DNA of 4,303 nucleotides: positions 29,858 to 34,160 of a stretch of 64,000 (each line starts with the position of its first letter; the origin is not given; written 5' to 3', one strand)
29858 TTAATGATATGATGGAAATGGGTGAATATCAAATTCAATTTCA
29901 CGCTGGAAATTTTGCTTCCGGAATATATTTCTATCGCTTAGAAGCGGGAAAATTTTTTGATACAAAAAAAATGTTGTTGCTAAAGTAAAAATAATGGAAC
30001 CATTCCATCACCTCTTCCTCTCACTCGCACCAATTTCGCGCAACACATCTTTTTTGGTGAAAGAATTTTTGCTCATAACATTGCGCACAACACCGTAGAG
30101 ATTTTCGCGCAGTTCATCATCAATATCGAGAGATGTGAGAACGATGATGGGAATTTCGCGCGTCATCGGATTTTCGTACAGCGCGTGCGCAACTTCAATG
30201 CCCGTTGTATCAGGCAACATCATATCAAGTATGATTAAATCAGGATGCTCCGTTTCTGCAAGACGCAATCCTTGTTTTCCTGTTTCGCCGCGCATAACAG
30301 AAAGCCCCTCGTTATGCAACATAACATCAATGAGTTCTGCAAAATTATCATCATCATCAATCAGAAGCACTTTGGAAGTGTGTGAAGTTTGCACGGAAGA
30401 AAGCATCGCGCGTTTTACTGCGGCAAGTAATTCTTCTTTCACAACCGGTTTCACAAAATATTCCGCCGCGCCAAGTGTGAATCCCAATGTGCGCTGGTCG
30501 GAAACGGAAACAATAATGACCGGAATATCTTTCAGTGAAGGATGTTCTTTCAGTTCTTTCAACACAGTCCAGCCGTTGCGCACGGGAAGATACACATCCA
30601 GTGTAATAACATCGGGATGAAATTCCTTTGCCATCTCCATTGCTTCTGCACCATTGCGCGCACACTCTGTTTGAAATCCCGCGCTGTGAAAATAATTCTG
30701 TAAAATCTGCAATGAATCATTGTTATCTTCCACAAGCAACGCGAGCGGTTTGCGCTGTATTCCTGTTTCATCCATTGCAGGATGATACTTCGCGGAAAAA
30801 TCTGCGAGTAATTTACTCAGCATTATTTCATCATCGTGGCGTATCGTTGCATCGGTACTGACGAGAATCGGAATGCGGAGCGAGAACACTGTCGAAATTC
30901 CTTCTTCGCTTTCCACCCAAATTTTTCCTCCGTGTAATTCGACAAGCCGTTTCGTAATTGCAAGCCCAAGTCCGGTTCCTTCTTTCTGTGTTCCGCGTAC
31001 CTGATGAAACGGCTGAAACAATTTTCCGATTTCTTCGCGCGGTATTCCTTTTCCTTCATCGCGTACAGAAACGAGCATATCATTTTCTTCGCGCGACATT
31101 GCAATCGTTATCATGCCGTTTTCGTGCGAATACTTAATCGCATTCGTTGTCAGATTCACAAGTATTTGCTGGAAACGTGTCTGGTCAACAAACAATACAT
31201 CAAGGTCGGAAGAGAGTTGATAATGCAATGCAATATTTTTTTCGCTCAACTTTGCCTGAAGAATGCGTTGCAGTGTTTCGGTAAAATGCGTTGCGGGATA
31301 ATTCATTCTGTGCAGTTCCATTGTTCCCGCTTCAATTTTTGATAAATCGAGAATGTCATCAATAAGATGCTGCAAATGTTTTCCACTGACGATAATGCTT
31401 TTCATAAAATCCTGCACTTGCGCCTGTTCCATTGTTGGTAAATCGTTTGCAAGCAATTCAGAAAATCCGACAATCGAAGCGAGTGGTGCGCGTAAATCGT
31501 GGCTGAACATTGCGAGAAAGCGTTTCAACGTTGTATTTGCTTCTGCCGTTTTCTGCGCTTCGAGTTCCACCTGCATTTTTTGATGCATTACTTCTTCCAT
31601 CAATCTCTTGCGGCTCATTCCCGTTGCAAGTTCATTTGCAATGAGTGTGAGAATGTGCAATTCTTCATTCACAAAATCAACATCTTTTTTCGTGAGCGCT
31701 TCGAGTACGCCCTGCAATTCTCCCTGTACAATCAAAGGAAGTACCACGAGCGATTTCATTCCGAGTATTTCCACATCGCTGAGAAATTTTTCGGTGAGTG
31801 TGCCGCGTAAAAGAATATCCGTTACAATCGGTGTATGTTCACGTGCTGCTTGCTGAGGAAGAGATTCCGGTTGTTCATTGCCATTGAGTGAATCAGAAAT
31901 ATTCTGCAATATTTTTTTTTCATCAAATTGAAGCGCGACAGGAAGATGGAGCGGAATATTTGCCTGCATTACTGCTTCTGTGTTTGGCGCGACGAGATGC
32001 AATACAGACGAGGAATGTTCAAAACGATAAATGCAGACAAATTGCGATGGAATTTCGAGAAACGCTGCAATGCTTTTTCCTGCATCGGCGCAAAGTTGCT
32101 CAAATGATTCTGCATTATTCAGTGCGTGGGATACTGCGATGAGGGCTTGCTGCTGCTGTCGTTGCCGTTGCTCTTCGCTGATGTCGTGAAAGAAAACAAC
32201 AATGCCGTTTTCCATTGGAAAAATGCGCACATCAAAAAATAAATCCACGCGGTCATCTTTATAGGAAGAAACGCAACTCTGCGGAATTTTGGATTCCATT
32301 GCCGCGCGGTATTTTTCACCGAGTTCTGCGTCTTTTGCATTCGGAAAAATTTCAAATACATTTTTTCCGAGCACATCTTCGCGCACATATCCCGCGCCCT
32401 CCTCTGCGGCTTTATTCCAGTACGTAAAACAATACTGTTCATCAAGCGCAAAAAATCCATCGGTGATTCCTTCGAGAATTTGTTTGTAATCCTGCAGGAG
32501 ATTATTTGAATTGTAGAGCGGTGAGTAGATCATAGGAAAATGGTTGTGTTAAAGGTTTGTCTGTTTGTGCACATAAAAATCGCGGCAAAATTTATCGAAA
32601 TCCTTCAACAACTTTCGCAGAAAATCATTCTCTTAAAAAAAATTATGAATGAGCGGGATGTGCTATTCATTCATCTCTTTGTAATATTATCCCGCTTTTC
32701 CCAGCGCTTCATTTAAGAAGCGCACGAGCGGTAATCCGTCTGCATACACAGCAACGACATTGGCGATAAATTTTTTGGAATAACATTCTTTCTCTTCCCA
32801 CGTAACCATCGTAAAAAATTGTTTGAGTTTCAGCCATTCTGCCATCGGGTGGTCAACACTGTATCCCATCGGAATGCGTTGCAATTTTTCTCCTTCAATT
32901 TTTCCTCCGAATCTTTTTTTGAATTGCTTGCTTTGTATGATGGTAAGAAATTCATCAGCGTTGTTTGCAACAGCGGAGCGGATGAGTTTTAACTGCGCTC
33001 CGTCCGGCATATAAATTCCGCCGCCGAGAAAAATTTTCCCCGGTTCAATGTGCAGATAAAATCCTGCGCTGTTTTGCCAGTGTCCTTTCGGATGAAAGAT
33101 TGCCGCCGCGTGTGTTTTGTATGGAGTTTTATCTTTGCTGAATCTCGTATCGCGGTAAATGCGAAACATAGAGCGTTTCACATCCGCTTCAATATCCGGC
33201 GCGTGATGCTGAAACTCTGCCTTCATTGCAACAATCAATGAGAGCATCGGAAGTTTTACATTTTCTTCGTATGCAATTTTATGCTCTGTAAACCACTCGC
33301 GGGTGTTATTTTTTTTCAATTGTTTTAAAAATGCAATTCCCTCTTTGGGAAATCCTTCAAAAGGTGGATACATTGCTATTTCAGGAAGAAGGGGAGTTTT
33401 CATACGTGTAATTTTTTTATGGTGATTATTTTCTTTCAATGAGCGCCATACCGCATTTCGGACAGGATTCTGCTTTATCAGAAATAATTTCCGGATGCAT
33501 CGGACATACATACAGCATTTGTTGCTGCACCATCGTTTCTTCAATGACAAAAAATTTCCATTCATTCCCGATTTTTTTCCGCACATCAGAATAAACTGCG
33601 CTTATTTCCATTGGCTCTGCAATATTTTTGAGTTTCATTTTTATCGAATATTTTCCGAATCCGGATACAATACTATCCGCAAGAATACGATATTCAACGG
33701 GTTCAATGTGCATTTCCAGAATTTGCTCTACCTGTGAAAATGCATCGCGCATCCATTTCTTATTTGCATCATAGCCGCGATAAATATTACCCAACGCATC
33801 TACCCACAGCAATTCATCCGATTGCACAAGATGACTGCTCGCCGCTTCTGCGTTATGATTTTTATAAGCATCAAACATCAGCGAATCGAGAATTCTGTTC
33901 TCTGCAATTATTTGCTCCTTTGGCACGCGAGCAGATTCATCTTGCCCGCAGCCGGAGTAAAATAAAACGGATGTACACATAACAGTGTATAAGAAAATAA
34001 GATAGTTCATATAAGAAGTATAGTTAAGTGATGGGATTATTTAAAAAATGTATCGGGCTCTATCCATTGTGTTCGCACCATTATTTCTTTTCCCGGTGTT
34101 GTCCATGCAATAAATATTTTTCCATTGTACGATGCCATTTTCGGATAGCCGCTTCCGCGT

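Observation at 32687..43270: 10.6 kb co-directional operon: pepD, complete eboA-F cluster, a BNR protein, an NTF2/HMBD lipoprotein and DUF2461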

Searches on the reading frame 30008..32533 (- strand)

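Call 68: search_protein_families(library=pfam, proteins=[window:30008-32533:-], max_evalue=0.001)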
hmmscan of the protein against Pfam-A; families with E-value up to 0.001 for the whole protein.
window:30008-32533:- (841 aa): 11 families
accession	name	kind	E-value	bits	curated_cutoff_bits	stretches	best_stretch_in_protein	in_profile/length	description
PF00072.30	Response_reg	-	1e-39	135.6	30.2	2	599-707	2-111/111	Response regulator receiver domain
PF02518.31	HATPase_c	-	1e-29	103.7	26.4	1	450-556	2-109/111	Histidine kinase-, DNA gyrase B-, and HSP90-like ATPase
PF00512.31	HisKA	-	2.9e-17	62.9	26.9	1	336-403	2-66/66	His Kinase A (phospho-acceptor) domain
PF08448.16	PAS_4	-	1.9e-12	47.8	23.1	1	20-123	1-110/110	PAS fold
PF00989.32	PAS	-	3.8e-12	46.7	22.6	1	15-83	2-70/113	PAS fold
PF13426.13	PAS_9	-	2.8e-11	44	27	1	25-120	2-103/103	PAS domain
PF01590.32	GAF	-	5.6e-07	30.6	22.4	1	214-304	37-131/133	GAF domain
PF13185.12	GAF_2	-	3e-05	24.7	28.6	1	222-304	53-133/136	GAF domain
PF13581.12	HATPase_c_2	-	5.8e-05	23.6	27.4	1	462-532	40-110/127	Histidine kinase-like ATPase domain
PF20274.4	cREC_REC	-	0.00022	22.2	27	0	623-676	16-71/88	Cyclic-phosphate processing Receiver domain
PF14501.12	HATPase_c_5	-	0.0005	20.4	22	0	454-546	6-94/102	GHKL domain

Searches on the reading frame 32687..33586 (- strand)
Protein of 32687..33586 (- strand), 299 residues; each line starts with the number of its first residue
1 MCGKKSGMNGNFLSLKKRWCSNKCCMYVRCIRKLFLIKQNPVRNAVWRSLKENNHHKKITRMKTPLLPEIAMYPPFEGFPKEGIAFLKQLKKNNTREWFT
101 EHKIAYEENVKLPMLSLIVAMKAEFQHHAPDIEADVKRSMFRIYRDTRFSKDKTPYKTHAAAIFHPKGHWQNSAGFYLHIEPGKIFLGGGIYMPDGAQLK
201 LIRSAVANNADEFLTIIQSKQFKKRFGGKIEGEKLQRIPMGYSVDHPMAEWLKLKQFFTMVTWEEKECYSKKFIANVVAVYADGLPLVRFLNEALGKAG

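Call 3: search_protein_families(library=pfam, proteins=[window:32687-33586:-], max_evalue=0.01)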
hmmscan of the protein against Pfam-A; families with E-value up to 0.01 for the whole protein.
window:32687-33586:- (299 aa): 1 family
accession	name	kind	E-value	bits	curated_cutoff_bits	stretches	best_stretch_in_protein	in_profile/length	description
PF09365.15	DUF2461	-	1.1e-69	235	22.8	1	84-290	3-208/208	Conserved hypothetical protein (DUF2461)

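Call 4: search_protein_families(library=ncbifam, proteins=[window:32687-33586:-], max_evalue=0.01)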
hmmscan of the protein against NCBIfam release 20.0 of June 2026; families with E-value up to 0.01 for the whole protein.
window:32687-33586:- (299 aa): 1 family
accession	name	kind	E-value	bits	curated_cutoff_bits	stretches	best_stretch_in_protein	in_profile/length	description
TIGR02453.1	TIGR02453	subfamily_domain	2.7e-64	216.9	105.4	1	81-295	3-217/218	TIGR02453 family protein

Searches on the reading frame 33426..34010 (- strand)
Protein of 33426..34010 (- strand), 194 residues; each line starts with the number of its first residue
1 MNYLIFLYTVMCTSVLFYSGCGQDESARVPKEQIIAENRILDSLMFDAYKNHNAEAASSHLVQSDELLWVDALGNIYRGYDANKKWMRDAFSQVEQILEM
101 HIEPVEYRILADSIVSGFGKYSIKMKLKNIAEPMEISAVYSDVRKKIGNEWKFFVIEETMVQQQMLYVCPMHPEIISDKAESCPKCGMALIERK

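Call 3: search_protein_families(library=pfam, proteins=[window:33426-34010:-], max_evalue=0.01)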
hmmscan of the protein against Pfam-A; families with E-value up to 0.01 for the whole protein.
window:33426-34010:- (194 aa): 2 families
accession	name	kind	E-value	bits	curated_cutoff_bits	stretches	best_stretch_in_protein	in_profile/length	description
PF19335.5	HMBD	-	6.3e-15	55.3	23.6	1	167-192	2-27/28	Heavy metal binding domain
PF14534.12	DUF4440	-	0.0015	19.4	25.2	1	43-152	6-106/107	Domain of unknown function (DUF4440)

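Call 4: search_protein_families(library=ncbifam, proteins=[window:33426-34010:-], max_evalue=0.01)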
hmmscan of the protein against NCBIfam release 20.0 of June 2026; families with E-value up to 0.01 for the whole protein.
window:33426-34010:- (194 aa): 0 families

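Call 31: find_homologous_proteins(query=window:33426-34010:-, max_evalue=0.001)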
Query window:33426-34010:- (194 aa): 8 proteins with E <= 0.001 among 31 candidates.
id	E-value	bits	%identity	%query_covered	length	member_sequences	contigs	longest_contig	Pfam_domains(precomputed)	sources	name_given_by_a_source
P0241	6.4e-126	435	100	100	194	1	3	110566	PF19335.6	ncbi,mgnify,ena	mgnify:CR=1 FL=1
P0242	6.3e-10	57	71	12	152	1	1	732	PF19335.6,PF04945.20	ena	-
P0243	2.7e-8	52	61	16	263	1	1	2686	PF19335.6,PF04945.20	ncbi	-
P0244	2.4e-7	49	71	12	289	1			PF19335.6,PF04945.20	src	-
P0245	2.9e-7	49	36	33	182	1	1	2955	PF19335.6,PF04945.20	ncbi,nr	ncbi:MAG: copper/silver-translocating P-type ATPase, partial [Acidobacteria bacterium]|nr:copper/sil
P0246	5.4e-7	48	55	17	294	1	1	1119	PF19335.6,PF04945.20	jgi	-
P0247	6.6e-7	47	76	13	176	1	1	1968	PF19335.6,PF04945.20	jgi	jgi:P-type Cu+ transporter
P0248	4.8e-4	38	76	13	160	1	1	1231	PF19335.6,PF04945.20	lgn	-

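Call 34: search_solved_structures(query=window:33426-34010:-, max_evalue=1)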
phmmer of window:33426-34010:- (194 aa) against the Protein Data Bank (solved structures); distinct sequences matched with E-value up to 1: 3.
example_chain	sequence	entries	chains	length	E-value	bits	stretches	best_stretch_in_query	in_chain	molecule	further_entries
8ovl_A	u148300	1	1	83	0.0002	24.6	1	161-190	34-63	Copper-translocating P-type ATPase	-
3rfu_A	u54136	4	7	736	0.0044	20.2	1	162-190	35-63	Copper efflux ATPase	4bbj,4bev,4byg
2cqn_A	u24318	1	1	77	0.61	13.2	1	122-156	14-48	Formin-binding protein 3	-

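Call 44: search_protein_representatives(protein=window:33426-34010:-)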
Query: 194 residues. Proteins with E-value up to 0.001 (for the whole library): 2366; up to 1e-10: 318; up to 1e-30: 7. The best 150 are listed.
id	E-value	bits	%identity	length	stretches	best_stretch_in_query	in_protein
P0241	2.0e-126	435.3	100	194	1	1-194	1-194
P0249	3.2e-42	160.9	60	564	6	162-193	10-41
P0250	1.3e-37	145.9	56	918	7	159-193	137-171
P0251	2.3e-37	145.0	50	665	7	159-193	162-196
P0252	2.7e-36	141.6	62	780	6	160-191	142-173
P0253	3.2e-35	138.0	53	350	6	164-194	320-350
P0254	6.1e-33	130.6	61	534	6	165-191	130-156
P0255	8.6e-30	120.4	56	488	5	165-193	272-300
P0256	2.5e-27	112.3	50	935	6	166-193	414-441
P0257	6.8e-27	110.9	59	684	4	160-193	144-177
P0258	3.8e-24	102.0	54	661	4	161-194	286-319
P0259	4.1e-24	101.9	58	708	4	164-193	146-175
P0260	6.8e-24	101.1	53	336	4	166-193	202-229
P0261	1.7e-23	99.8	51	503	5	165-191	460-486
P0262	3.8e-23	98.7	62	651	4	166-192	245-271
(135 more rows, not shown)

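Call 57: predict_structure(protein=window:33426-34010:-)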
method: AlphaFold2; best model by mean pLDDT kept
length: 194 residues; sequences in the alignment: 1
mean_pLDDT: 44.4   pTM: 0.22
mean pLDDT of the five models: 44.4, 41.8, 38.6, 38.0, 38.0
residues with pLDDT >= 90: 10; 70-90: 18; 50-70: 4; < 50: 162
segments of 3 or more residues with pLDDT < 50: 1-147, 149-163
pLDDT, mean of each block of 10 residues (from residue 1): 36 38 37 40 40 39 35 37 40 43 36 36 32 30 35 33 68 87 91 77
secondary structure, 60 per line:
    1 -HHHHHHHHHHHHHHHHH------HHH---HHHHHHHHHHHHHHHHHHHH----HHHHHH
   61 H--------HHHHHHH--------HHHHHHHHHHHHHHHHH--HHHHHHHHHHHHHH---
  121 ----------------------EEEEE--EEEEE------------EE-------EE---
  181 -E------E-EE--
elements in order: H2-18 H31-50 H55-61 H70-76 H85-101 H104-117 E143-147 E150-154
